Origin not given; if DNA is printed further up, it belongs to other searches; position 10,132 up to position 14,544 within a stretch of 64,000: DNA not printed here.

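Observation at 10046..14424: Avs-like STAND NTPase fused N-terminally to an XRE HTH and an Mrr-type nuclease, with its own palindromic operator and an apparently leaderless promoter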

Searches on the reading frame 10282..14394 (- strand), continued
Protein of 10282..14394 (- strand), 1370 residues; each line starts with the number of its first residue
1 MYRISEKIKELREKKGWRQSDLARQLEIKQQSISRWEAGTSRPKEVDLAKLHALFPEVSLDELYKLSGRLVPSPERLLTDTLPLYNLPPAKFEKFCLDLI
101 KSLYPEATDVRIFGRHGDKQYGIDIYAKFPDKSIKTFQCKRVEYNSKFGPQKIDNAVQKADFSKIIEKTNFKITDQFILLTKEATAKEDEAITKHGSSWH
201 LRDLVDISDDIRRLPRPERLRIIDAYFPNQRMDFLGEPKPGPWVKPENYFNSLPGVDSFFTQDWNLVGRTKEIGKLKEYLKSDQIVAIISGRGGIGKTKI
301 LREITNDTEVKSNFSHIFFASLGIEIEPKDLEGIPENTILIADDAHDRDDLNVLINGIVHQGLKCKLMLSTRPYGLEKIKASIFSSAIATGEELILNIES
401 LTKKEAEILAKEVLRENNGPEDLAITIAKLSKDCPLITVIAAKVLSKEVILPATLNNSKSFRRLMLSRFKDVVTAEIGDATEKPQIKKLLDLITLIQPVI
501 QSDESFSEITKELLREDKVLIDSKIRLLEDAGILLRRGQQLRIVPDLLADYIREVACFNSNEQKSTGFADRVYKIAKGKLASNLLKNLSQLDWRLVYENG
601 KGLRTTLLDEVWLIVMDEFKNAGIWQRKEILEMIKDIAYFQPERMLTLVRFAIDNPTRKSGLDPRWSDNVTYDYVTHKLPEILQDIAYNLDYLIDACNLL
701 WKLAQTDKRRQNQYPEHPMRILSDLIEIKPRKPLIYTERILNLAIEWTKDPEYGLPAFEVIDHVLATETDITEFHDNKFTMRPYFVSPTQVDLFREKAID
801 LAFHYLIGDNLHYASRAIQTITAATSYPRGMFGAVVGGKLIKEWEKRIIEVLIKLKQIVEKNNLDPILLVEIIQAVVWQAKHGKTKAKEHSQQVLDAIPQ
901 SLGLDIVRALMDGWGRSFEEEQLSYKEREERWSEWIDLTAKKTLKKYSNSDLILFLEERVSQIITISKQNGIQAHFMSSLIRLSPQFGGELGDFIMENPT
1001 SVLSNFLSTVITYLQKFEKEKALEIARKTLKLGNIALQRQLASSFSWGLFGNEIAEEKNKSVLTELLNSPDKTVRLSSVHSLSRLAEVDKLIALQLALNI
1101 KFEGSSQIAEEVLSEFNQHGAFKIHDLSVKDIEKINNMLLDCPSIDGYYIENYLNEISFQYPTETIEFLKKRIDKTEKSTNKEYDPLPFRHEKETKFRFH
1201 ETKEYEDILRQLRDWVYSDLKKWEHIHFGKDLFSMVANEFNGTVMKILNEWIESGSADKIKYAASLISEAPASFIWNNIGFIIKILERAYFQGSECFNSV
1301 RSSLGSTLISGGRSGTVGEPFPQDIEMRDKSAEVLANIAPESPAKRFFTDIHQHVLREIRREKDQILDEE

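Call 67: search_protein_families(library=pfam, alignment_id=A2, max_evalue=0.001)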
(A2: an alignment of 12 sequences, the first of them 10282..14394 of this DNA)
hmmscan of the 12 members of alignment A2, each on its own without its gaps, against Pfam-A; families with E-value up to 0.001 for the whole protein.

A. member 1, window:10282-14394:- (1370 aa): 8 families
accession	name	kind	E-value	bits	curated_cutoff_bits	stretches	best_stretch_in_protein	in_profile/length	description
PF01381.28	HTH_3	-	8.9e-13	48.5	23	1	8-63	1-55/55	Helix-turn-helix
PF13560.12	HTH_31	-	1.4e-08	35.4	27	1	7-51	5-50/64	Helix-turn-helix domain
PF00931.28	NB-ARC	-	1.5e-08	34.7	23.5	1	271-321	3-56/248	NB-ARC domain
PF12844.13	HTH_19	-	1.1e-06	28.9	30.2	1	6-65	2-60/64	Helix-turn-helix domain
PF13443.12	HTH_26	-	4.5e-05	24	22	1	7-54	1-46/63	Cro/C1-type HTH DNA-binding domain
PF01637.24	ATPase_2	-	0.00013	22.3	33.2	1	267-322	2-57/225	ATPase domain predominantly from Archaea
PF13191.12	AAA_16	-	0.00067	20.6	32.6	0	266-309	2-49/167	AAA ATPase domain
PF20720.3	nSTAND3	-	0.00093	19.4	27.2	0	270-409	4-149/155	Novel STAND NTPase 3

B. families by the number of members that match (of 12 scanned): 16 families
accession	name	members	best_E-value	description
PF01381.28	HTH_3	12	1.1e-13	Helix-turn-helix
PF13560.12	HTH_31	12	1.3e-11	Helix-turn-helix domain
PF25199.1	nSTAND_NTPase5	10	3.8e-11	Novel STAND NTPase 5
PF13191.12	AAA_16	10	5.7e-08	AAA ATPase domain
PF04471.18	Mrr_cat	9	4.4e-10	Restriction endonuclease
PF01637.24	ATPase_2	6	1.6e-06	ATPase domain predominantly from Archaea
PF00931.28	NB-ARC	4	4.1e-10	NB-ARC domain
PF12844.13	HTH_19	4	1.8e-07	Helix-turn-helix domain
PF13646.12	HEAT_2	3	0.00014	HEAT repeats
PF13173.12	AAA_14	2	2.1e-05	AAA domain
PF13443.12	HTH_26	2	4.5e-05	Cro/C1-type HTH DNA-binding domain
PF20720.3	nSTAND3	2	0.00093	Novel STAND NTPase 3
PF13545.12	HTH_Crp_2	1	1.7e-05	Crp-like helix-turn-helix domain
PF22495.2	HTH_92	1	1.9e-05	RsaL-like HTH domain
PF02985.28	HEAT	1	0.00073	HEAT repeat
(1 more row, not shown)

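Call 79: search_protein_families(library=pfam, alignment_id=A5, max_evalue=0.00001)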
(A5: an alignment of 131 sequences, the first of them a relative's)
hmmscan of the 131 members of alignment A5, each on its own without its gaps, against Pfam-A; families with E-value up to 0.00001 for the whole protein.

A. member 1, L002:5318-5992:- (225 aa): 0 families

B. families by the number of members that match (of 131 scanned): 80 families (the first 25 are shown)
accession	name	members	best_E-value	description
PF00589.27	Phage_integrase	6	7.3e-23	Phage integrase family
PF13560.12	HTH_31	4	1.3e-11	Helix-turn-helix domain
PF00239.26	Resolvase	3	4.4e-33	Resolvase, N terminal domain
PF02661.23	Fic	3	2.4e-19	Fic/DOC family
PF10137.14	CAP12-PCTIR_TIR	2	4.8e-40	CAP12/Pycsar effector protein, TIR domain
PF13646.12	HEAT_2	2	1.8e-30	HEAT repeats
PF13776.11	DUF4172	2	1.9e-28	Domain of unknown function (DUF4172)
PF12686.12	DUF3800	2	1.7e-17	Protein of unknown function (DUF3800)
PF01381.28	HTH_3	2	8.2e-16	Helix-turn-helix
PF13676.11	TIR_2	2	5.2e-15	TIR domain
PF07508.19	Recombinase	2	7.2e-13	Recombinase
PF14659.12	Phage_int_SAM_3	2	4.5e-09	Phage integrase, N-terminal SAM-like domain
PF22022.2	Phage_int_M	2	4.6e-07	Phage integrase central domain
PF02586.19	SRAP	1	3.6e-61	SOS response associated peptidase (SRAP)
PF01075.23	Glyco_transf_9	1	9.2e-53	Glycosyltransferase family 9 (heptosyltransferase)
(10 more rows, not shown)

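Call 80: search_protein_families(library=padloc, alignment_id=A5, max_evalue=0.00001)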
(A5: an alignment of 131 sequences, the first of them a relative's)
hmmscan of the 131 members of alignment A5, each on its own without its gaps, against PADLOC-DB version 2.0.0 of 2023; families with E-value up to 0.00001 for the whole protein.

A. member 1, L002:5318-5992:- (225 aa): 0 families

B. families by the number of members that match (of 131 scanned): 215 families (the first 25 are shown)
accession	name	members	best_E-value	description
PDLC03963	SoFic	3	8.8e-46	-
PDLC04836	PDC-S04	3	6.5e-16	-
PDLC04966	PDC-S24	3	8.3e-15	-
PDLC04840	PDC-S04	3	3.3e-12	-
PDLC04839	PDC-S04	3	8.1e-12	-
PDLC05005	PDC-S35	2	9.2e-87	-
PDLC05007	PDC-S35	2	1.2e-68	-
PDLC05004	PDC-S35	2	8.3e-65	-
PDLC05006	PDC-S35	2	1.5e-48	-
PDLC05003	PDC-S35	2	1.7e-45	-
PDLC03952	RmrA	2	2.9e-40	-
PDLC00731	Effector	2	6e-16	TIR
PDLC04837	PDC-S04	2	9.6e-16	-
PDLC00729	Effector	2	2.2e-14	TIR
PDLC00732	Effector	2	3.2e-14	TIR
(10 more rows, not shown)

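Call 84: search_dna_similar(query=window:10282-14394:-, collection=plasmids, mode=protein, max_rows=12)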
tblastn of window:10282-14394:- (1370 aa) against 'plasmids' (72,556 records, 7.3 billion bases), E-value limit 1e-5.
Records with a match: 10; places in all: 11; records where one place covers at least 80% of the query: 5.
Best place of each record, by identity: <60% 10.
By first word of the organism name: Ralstonia 3; Rhizobium 1; Xanthobacter 1; Natronobeatus 1; Kovacikia 1; Deinococcus 1; Bacillus 1; Roseibium 1.
By predicted mobility (MOB-suite, as given by PLSDB): non-mobilizable 6; mobilizable 3; conjugative 1.
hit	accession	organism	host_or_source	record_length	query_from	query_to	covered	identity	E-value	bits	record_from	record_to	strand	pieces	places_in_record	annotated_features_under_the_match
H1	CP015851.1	Ralstonia solanacearum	Rhizoma kaempferiae,cell culture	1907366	8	1370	99%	27.6%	8e-134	464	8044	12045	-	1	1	hypothetical protein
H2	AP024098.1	Ralstonia solanacearum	-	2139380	8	1370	99%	27.6%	8e-134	464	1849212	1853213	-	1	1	ATP-binding protein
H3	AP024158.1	Ralstonia solanacearum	Zingiber officinale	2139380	8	1370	99%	27.6%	8e-134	464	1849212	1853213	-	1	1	ATP-binding protein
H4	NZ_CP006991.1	Rhizobium etli bv. mimosae str. IE4771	Phaseolus vulgaris,whole organism,nodule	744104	4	1361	99%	26.5%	1e-136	473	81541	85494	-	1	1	helix-turn-helix domain-containing protein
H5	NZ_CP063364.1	Xanthobacter dioxanivorans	pure culture,active sludge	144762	37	1351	96%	25.4%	3e-99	391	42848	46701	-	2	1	restriction endonuclease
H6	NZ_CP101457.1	Natronobeatus ordinarius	cell culture,sediment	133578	246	652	30%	20.2%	6e-7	62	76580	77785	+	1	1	ATP-binding protein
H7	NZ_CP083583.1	Kovacikia minuta CCNUW1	cell culture,fresh water lake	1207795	70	208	10%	35.7%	4e-9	69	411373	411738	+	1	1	record has no annotation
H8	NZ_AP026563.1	Deinococcus aetherius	-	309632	44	184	10%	34.2%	9e-6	58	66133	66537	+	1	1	restriction endonuclease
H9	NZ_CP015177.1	Bacillus thuringiensis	Bombyx mori,cell culture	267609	1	104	8%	33.6%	1e-5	58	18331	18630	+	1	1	helix-turn-helix transcriptional regulator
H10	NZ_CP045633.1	Roseibium aggregatum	-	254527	7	93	6%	39.1%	5e-6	59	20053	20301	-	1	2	helix-turn-helix transcriptional regulator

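Call 85: search_dna_similar(query=window:10282-14394:-, collection=phages, mode=protein, max_rows=8)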
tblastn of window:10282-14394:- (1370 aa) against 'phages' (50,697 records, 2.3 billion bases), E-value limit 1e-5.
No match.

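Call 90: find_related_loci(query=A6, collection=metagenome_contigs, flank=1500)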
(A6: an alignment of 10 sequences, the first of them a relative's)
Query A6 (1306 aa) in metagenome_contigs; peptide patterns used: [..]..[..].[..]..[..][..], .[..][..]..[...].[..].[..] (x = any residue, [..] = any of these).
475 stretches matched a pattern; 158 encode a relative of the query (tblastn E <= 1e-3); the best 80 are kept; 80 distinct loci.
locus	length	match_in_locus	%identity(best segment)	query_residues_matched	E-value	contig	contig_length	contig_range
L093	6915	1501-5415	79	2-1306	0e+0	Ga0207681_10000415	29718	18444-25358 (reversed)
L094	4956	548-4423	44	10-1306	0e+0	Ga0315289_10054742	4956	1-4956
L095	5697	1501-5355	44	14-1305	0e+0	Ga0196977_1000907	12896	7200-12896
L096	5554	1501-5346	44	19-1306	0e+0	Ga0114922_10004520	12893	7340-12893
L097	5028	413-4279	40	14-1305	0e+0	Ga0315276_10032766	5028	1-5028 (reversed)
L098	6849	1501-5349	44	17-1305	0e+0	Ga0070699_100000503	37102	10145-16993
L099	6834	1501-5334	38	14-1298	0e+0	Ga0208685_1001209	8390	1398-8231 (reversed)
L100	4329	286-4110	39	8-1303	0e+0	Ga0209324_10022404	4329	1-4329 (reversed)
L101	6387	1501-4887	41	168-1305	0e+0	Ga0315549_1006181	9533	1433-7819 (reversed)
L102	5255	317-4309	37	1-1297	0e+0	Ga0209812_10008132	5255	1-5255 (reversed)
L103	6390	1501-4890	38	168-1306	0e+0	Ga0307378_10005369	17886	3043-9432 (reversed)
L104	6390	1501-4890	38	168-1306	0e+0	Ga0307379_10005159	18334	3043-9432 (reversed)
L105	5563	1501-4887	38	166-1305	0e+0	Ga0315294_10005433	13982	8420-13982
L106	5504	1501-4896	38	168-1306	0e+0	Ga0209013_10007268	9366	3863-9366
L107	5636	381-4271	36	12-1305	0e+0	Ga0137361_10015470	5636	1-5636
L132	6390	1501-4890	40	168-1306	0e+0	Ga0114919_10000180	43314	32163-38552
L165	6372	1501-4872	28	170-1304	2e-117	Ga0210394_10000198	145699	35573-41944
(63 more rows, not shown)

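Call 96: search_protein_families(library=pfam, proteins=[L132:1018-1800:+, L165:1021-1800:+], max_evalue=0.01)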
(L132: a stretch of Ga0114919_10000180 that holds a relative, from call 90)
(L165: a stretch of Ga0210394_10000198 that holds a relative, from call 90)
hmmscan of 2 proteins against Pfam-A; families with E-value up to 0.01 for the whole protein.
L132:1018-1800:+ (261 aa): 3 families
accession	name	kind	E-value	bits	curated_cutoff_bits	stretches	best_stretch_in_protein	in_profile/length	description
PF13271.11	DUF4062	-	2.8e-25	88.8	24.7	1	5-86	1-82/82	Domain of unknown function (DUF4062)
PF13191.12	AAA_16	-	5.4e-05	24.2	32.6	1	188-234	2-52/167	AAA ATPase domain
PF01637.24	ATPase_2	-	0.00098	19.4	33.2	1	189-234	2-48/225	ATPase domain predominantly from Archaea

L165:1021-1800:+ (260 aa): 1 family
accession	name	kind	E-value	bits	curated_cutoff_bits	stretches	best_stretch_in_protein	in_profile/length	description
PF13271.11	DUF4062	-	3.4e-17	62.8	24.7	1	2-85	1-82/82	Domain of unknown function (DUF4062)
